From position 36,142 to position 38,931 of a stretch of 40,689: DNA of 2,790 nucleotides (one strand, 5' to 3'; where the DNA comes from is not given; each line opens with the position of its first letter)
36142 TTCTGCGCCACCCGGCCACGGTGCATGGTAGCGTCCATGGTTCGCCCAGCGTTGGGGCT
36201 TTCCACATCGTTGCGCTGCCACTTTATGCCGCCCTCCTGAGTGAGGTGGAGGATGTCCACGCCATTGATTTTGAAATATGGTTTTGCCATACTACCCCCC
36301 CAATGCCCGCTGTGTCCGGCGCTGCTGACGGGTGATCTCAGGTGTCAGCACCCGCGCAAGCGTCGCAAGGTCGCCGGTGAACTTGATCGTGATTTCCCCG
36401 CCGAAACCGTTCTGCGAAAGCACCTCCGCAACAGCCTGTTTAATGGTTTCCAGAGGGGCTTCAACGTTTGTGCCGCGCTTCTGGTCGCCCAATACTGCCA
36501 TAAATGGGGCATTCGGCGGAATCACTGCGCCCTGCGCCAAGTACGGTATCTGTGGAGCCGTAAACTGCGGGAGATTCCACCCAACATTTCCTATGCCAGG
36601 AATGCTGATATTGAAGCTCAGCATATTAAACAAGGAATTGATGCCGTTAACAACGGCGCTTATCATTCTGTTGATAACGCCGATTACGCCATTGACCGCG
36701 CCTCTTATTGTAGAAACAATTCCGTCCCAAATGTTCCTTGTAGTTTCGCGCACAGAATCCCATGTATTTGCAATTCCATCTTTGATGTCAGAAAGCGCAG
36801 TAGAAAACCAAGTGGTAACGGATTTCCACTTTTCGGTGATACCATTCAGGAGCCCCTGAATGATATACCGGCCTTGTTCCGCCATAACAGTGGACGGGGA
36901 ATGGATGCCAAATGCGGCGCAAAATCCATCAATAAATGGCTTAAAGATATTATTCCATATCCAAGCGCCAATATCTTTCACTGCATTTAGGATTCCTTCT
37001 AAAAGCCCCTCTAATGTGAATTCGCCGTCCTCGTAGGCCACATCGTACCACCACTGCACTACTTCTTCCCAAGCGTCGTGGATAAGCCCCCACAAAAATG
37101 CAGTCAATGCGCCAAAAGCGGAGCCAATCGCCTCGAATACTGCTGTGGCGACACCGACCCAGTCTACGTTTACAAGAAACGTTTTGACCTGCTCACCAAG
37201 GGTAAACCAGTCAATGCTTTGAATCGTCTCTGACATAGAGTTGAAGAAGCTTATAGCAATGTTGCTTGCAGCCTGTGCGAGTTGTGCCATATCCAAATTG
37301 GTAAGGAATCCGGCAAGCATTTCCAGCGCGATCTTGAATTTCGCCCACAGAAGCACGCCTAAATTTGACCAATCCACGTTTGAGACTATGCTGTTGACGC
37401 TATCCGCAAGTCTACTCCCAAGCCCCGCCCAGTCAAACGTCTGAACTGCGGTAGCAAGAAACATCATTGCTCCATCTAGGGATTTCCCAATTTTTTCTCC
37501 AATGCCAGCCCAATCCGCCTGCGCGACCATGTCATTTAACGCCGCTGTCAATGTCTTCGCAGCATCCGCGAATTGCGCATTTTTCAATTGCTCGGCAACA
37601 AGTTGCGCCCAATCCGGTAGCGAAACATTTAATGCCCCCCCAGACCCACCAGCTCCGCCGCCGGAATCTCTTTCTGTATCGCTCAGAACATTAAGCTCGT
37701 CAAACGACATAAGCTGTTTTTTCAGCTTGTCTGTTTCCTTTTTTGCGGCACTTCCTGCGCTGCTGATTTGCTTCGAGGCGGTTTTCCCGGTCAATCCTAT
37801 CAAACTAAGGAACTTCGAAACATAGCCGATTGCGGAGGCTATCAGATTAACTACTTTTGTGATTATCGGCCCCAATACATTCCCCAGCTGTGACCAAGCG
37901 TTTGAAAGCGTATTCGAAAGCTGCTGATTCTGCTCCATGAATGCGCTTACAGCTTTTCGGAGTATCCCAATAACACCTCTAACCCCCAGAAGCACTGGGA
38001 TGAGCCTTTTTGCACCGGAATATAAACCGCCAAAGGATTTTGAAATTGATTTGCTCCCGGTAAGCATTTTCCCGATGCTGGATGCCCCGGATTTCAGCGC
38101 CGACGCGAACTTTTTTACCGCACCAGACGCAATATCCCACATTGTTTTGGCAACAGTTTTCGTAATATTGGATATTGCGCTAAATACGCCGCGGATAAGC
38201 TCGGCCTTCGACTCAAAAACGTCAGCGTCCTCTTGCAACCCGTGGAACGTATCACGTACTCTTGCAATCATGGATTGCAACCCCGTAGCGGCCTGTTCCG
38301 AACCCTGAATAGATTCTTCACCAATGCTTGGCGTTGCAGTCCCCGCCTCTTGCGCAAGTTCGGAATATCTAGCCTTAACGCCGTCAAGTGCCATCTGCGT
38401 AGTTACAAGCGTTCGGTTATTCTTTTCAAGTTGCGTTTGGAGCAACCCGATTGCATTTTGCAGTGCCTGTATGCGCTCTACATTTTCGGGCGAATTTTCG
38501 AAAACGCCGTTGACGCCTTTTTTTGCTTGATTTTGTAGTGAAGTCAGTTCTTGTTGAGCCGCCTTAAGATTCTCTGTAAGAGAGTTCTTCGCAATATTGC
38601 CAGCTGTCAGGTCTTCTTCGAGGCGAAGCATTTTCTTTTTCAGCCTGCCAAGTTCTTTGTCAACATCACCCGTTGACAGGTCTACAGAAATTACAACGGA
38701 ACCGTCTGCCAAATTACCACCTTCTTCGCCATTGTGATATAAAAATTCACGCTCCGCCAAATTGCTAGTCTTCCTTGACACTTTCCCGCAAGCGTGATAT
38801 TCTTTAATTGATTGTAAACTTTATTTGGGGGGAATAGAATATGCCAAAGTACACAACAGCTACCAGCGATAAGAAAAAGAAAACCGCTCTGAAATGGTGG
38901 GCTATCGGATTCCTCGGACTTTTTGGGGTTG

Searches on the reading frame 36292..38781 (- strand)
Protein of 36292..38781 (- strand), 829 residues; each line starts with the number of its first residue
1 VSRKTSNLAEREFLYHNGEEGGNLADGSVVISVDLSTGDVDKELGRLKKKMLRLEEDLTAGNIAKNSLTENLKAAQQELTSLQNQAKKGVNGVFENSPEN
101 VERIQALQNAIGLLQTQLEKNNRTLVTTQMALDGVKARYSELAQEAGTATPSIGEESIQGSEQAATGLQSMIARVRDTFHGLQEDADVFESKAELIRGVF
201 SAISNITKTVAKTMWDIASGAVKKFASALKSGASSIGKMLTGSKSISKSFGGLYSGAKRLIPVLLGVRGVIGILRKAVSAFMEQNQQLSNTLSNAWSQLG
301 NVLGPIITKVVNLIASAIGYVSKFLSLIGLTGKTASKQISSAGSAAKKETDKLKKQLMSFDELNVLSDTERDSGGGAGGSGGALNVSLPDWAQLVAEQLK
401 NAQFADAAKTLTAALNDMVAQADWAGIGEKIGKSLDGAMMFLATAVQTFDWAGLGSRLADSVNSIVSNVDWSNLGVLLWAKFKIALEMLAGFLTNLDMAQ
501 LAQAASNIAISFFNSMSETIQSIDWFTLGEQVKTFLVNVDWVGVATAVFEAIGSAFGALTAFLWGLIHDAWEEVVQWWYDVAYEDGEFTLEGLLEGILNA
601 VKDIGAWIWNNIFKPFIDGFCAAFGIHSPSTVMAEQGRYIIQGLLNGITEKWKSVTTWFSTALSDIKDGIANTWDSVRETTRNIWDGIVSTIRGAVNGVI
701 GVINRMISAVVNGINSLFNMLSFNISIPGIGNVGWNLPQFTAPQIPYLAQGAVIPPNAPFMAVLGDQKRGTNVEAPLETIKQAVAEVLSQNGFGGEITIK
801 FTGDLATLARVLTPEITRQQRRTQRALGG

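Call 67: search_protein_families(library=phrogs, proteins=[window:36292-38781:-], max_evalue=0.00001)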
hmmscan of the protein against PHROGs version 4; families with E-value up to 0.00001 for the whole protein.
window:36292-38781:- (829 aa): 18 families
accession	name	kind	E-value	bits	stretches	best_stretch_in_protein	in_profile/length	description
phrog_1535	-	tail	2.1e-45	156.3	2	42-624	134-771/1152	tail length tape measure protein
phrog_1272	-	tail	4.5e-18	65.4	2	590-650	1446-1506/1606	tail length tape measure protein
phrog_5493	-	tail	6.3e-18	65.5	1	75-670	537-1031/1102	tail length tape measure protein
phrog_167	-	tail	1.1e-17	64.2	1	30-772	415-1052/1555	tail length tape measure protein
phrog_23464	-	unknown function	2.5e-15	57.2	1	641-820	353-526/539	-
phrog_28918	-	unknown function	1.9e-14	53.3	1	599-692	1204-1290/1445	-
phrog_58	-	tail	5.9e-13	49.1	1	43-731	198-972/1544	tail length tape measure protein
phrog_305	-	tail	9.5e-13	48.7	1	183-717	356-646/1001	tail length tape measure protein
phrog_34082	-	tail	2.1e-11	44.3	1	647-803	415-552/579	tail length tape measure protein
phrog_4200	-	tail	2.8e-11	43.6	1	478-722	246-485/732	tail length tape measure protein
phrog_1204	-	tail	5.4e-11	42.1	0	592-656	1301-1364/1483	tail protein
phrog_5448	-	tail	1.3e-09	36.5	1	503-721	1612-1884/3103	tail length tape measure protein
phrog_8462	-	tail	3.3e-09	37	1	280-682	220-551/672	tail length tape measure protein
phrog_4070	-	tail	3.4e-09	36.4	1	511-717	184-390/989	tail length tape measure protein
phrog_991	-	tail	5.1e-09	35.2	1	471-819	571-917/1966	tail length tape measure protein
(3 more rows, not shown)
